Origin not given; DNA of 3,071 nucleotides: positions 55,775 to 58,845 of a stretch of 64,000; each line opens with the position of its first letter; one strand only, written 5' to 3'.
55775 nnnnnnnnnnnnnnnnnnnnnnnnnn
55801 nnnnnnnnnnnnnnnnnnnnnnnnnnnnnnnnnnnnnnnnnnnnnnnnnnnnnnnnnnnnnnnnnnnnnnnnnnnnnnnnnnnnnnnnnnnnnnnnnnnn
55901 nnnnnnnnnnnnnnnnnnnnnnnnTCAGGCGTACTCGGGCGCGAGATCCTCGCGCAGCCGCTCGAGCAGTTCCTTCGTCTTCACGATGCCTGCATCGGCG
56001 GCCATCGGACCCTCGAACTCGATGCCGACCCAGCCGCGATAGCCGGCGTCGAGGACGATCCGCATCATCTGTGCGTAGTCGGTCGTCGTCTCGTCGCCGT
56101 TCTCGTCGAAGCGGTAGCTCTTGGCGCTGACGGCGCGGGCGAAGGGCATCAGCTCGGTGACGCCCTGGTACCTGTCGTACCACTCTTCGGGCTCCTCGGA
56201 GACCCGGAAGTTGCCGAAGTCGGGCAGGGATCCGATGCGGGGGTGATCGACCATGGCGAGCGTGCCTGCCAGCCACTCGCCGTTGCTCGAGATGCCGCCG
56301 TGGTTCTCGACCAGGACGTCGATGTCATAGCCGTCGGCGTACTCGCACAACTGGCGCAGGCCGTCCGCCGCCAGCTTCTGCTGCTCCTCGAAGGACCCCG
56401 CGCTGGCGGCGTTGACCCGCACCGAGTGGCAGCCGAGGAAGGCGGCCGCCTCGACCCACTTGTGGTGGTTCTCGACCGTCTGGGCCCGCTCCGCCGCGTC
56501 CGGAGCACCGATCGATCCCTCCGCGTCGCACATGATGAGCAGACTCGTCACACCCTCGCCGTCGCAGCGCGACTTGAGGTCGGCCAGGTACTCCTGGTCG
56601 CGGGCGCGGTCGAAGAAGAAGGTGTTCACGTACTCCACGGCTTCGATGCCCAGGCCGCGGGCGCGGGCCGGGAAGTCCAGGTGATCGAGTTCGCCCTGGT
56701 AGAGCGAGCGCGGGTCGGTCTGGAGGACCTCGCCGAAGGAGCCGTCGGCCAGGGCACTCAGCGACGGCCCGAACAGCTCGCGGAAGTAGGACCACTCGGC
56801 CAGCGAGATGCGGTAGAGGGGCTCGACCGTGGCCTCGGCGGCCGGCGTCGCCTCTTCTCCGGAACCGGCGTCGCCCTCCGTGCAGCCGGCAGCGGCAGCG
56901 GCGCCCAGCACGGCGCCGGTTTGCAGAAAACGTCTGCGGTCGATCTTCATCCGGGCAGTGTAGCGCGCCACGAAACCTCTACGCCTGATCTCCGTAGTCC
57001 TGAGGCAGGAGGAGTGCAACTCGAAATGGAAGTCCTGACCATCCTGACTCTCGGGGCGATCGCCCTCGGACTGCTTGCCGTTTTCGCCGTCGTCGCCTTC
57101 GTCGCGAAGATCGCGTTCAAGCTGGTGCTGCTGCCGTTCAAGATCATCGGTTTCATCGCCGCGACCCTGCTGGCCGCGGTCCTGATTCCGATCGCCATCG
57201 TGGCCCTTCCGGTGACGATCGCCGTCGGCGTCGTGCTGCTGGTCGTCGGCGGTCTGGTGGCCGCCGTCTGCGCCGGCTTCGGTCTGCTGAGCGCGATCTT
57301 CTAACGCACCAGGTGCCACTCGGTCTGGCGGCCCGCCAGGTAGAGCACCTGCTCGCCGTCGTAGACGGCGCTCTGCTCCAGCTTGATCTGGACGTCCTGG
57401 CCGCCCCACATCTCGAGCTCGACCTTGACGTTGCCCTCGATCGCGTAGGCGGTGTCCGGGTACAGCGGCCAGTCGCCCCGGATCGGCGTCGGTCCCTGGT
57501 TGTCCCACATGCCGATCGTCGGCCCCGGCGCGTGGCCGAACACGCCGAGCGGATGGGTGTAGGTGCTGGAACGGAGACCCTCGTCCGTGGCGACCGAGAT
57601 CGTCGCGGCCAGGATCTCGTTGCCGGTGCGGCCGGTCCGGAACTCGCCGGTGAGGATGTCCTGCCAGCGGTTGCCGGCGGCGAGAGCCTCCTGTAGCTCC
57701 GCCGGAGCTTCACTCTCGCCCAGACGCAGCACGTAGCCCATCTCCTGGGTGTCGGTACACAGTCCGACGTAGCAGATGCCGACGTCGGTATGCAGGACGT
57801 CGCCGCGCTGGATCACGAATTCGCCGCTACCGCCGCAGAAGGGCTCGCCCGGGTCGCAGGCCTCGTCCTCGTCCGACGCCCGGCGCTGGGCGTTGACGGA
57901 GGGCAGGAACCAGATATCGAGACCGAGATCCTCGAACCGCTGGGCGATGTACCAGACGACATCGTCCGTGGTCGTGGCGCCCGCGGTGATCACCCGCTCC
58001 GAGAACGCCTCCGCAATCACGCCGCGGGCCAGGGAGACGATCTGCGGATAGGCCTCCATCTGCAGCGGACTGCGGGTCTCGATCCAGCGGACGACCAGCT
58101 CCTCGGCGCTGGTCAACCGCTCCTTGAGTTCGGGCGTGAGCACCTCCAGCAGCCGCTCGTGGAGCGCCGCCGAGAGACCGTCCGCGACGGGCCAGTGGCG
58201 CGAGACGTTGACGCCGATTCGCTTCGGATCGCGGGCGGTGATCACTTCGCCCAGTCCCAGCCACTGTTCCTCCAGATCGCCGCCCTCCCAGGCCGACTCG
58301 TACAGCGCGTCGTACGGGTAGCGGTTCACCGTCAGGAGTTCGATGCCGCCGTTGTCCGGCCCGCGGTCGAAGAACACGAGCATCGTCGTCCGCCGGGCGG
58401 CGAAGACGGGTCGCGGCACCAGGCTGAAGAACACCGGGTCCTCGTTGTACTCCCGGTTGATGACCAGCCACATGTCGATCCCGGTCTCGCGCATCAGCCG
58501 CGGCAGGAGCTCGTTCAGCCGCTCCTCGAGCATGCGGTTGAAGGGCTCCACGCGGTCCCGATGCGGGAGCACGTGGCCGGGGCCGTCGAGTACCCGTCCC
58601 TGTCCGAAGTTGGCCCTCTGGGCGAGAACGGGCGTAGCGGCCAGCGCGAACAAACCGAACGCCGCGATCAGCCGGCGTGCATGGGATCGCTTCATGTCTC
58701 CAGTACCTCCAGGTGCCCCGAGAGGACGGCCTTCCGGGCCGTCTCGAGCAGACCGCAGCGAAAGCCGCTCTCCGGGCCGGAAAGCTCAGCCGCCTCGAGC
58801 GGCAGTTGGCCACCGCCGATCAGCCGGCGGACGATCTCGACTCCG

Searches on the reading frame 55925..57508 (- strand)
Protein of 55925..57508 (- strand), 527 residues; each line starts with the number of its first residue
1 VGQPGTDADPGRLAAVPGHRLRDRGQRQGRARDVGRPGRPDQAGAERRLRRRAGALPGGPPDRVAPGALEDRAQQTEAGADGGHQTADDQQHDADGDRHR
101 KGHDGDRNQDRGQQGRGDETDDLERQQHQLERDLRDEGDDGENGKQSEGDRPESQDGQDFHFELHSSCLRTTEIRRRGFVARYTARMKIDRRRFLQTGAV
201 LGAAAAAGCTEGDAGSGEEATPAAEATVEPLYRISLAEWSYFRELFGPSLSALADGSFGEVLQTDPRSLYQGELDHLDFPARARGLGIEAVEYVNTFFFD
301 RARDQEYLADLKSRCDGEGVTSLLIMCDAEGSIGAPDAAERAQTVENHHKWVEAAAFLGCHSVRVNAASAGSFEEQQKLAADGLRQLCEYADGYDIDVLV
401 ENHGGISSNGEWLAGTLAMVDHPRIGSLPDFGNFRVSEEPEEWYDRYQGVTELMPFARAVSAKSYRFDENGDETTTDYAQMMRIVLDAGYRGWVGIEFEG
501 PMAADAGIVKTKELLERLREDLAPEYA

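Call 55: search_protein_families(library=pfam, proteins=[window:55925-57508:-], max_evalue=0.001)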
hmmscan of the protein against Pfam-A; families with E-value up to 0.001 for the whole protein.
window:55925-57508:- (527 aa): 2 families
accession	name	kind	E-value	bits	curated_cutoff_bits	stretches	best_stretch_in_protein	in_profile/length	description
PF01261.30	AP_endonuc_2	-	2.1e-26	93.5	31.1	1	281-509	2-240/249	Xylose isomerase-like TIM barrel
PF10518.14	TAT_signal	-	6.3e-05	23.1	22.7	1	188-208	1-21/21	TAT (twin-arginine translocation) pathway signal sequence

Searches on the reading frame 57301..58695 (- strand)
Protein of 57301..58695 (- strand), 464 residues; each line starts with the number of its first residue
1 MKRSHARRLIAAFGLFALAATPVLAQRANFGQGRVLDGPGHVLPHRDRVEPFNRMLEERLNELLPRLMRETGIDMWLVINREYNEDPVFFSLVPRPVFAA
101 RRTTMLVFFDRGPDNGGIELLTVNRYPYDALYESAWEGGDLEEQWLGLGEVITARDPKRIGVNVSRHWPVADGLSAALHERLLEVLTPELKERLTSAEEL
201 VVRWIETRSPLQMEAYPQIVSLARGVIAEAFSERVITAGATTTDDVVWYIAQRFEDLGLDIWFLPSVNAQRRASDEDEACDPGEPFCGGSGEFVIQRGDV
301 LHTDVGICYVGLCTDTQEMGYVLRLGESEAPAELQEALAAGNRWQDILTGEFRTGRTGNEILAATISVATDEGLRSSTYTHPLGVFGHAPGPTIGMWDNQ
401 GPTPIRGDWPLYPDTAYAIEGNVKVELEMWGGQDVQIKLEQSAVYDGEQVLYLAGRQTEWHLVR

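Call 55: search_protein_families(library=pfam, proteins=[window:57301-58695:-], max_evalue=0.001)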
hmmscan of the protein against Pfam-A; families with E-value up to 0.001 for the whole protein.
window:57301-58695:- (464 aa): 1 family
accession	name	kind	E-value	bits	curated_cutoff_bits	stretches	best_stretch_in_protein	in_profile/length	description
PF00557.29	Peptidase_M24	-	4.5e-09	36.8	23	1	223-395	10-159/208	Metallopeptidase family M24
